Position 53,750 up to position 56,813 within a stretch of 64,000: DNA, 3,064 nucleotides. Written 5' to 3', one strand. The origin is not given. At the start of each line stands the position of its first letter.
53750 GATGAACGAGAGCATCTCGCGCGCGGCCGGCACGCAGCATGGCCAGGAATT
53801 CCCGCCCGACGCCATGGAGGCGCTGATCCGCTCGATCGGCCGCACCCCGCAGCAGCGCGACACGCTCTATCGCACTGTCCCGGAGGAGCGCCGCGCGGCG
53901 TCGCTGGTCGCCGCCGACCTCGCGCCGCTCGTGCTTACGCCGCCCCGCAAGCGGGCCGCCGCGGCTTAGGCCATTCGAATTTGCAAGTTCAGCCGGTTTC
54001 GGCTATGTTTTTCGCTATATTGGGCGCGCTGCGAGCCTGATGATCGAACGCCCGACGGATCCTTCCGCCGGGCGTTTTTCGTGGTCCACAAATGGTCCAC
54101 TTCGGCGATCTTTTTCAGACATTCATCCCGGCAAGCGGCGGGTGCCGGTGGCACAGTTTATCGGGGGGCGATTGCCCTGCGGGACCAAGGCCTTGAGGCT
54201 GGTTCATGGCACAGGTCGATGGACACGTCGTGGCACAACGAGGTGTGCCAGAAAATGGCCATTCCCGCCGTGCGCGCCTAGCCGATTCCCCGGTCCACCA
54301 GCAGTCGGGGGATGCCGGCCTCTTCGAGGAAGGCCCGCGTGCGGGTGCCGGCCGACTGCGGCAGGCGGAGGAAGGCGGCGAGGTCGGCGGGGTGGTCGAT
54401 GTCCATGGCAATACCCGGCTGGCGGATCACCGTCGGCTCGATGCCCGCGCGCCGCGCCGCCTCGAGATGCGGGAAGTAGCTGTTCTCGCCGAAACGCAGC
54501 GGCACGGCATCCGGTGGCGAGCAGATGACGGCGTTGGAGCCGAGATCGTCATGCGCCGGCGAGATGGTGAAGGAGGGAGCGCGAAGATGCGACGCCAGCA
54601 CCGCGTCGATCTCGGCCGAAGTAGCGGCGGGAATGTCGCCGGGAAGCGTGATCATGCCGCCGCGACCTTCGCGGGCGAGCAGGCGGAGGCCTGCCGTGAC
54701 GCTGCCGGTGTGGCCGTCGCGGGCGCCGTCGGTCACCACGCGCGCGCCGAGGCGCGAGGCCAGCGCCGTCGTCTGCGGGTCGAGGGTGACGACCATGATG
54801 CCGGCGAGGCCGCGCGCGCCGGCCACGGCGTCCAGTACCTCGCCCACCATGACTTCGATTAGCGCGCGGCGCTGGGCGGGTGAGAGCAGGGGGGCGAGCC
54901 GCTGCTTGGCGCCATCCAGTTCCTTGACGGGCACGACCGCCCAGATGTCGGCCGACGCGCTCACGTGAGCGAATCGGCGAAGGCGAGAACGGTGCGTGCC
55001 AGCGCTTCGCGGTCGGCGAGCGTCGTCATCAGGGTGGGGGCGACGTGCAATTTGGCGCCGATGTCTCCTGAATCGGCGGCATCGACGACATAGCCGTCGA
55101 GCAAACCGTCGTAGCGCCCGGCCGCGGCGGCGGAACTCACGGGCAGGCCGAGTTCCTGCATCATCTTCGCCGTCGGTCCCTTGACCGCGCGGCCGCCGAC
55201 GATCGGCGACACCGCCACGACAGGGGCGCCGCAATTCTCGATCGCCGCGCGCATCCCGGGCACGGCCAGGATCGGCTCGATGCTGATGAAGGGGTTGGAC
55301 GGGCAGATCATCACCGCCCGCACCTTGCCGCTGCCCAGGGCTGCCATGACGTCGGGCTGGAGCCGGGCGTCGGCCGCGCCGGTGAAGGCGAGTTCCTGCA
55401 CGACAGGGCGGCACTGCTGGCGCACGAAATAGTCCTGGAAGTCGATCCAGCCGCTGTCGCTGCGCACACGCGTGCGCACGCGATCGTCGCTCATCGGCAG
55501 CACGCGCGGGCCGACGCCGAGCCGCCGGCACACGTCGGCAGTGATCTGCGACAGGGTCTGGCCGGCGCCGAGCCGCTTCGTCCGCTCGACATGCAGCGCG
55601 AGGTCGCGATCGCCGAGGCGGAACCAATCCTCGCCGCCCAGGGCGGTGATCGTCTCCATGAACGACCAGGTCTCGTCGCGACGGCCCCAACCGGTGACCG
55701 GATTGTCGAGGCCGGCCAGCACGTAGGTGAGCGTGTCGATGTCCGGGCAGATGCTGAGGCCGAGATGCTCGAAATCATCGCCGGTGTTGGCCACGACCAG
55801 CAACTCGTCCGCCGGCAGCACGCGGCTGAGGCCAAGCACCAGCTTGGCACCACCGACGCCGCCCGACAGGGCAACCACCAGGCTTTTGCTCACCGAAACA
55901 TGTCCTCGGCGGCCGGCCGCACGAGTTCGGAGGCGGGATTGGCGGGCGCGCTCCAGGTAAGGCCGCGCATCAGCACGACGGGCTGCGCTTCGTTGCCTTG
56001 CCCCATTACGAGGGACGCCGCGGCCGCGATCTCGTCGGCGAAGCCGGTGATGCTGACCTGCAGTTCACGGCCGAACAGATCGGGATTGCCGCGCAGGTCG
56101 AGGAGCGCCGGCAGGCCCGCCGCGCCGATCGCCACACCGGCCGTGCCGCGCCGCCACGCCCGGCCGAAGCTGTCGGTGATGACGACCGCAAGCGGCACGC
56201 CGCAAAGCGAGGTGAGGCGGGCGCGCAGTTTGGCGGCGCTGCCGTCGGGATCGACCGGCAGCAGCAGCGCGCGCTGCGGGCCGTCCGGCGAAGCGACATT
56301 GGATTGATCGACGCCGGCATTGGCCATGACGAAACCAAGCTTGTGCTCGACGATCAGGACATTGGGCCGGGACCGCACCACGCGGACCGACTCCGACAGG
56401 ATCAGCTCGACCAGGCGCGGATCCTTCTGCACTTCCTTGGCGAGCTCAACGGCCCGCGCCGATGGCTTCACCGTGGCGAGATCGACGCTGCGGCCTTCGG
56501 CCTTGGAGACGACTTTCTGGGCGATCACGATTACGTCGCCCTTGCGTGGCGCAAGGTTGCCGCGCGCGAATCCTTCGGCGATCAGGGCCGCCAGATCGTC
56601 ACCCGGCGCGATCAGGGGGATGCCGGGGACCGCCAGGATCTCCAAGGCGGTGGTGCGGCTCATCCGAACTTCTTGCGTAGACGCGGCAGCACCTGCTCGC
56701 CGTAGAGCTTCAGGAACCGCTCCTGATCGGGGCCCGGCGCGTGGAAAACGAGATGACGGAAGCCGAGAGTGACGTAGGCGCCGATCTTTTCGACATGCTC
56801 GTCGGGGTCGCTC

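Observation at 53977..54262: Copy B of the module sits in the middle of the F420 biosynthesis genes, between convergent fbiC and cofC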

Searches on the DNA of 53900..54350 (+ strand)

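Call 12: search_dna_similar(query=window:53970-54265:+, collection=plasmids, mode=distant, max_evalue=0.001, max_rows=40)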
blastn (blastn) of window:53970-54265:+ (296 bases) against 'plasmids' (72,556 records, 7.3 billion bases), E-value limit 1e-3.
No match.
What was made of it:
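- Tried and rejected: The PLSDB plasmid search found no match (call 12).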

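Call 13: search_rna_families(source=window, start=53900, end=54350, threshold=evalue, max_evalue=10)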
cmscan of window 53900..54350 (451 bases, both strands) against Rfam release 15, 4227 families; matches with E-value up to 10: 8.
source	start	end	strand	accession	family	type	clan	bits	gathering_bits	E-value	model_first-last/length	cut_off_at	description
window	53975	54078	+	RF01397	isrO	Gene; sRNA;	-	23.3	42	0.0072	1-201/201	no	isrO Hfq binding RNA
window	53985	54080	+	RF02344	ar14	Gene; sRNA;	-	22.3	58.8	0.038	1-123/123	no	Alphaproteobacterial ar14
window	53995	54085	+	RF00236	ctRNA_pGA1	Gene; antisense;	-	20.2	45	0.11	1-79/79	no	ctRNA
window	54036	54093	-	RF02067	STnc310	Gene; sRNA;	-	18.7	40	0.52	1-61/61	no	Salmonella enterica sRNA STnc310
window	54043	54086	+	RF02067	STnc310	Gene; sRNA;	-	17.2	40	1.2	1-61/61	no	Salmonella enterica sRNA STnc310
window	54142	54182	-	RF01716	PhotoRC-I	Cis-reg;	-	16.9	45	0.064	1-44/44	no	PhotoRC-I RNA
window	53932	53980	+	RF00194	Rubella_3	Cis-reg;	-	15.6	35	1.8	1-68/68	no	Rubella virus 3' cis-acting element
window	53938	53970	+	RF00126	ryfA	Gene; sRNA;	-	11.2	80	1.7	12-41/296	no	ryfA RNA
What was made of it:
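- On Known RNA families (Rfam 15): The best sub-threshold hits are isrO at 23 against 42 bits and ar14 at 22 against 59 bits (call 13).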

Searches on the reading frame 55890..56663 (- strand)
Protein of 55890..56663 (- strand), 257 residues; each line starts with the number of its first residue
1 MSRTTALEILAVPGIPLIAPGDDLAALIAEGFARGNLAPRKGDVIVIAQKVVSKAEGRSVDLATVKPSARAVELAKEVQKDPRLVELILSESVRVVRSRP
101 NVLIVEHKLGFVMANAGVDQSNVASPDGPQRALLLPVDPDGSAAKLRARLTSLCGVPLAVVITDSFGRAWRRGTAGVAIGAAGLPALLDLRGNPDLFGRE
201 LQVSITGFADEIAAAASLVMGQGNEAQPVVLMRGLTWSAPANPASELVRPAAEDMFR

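Call 11: search_protein_families(library=pfam, proteins=[window:55890-56663:-])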
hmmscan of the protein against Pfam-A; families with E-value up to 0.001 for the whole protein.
window:55890-56663:- (257 aa): 1 family
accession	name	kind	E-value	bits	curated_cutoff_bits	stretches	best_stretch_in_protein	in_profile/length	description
PF01996.21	F420_ligase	-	3.5e-76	256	25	1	15-234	4-218/218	F420-0:Gamma-glutamyl ligase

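Call 14: find_encoding_contigs(protein=window:55890-56663:-, flank=10000, max_places=10)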
Protein window:55890-56663:- (257 aa): 1 contig read that carries it; 1 place shown.
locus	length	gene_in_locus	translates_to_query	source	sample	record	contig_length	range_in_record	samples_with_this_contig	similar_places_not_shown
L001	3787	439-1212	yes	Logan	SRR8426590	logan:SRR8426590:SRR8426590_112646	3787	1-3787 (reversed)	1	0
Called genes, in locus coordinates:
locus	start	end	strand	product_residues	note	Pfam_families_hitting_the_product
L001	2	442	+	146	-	?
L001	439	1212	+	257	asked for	PF01996:F420_ligase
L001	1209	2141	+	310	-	PF01933:CofD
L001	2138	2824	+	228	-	PF01983:CofC, PF12804:NTP_transf_3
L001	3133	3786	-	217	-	?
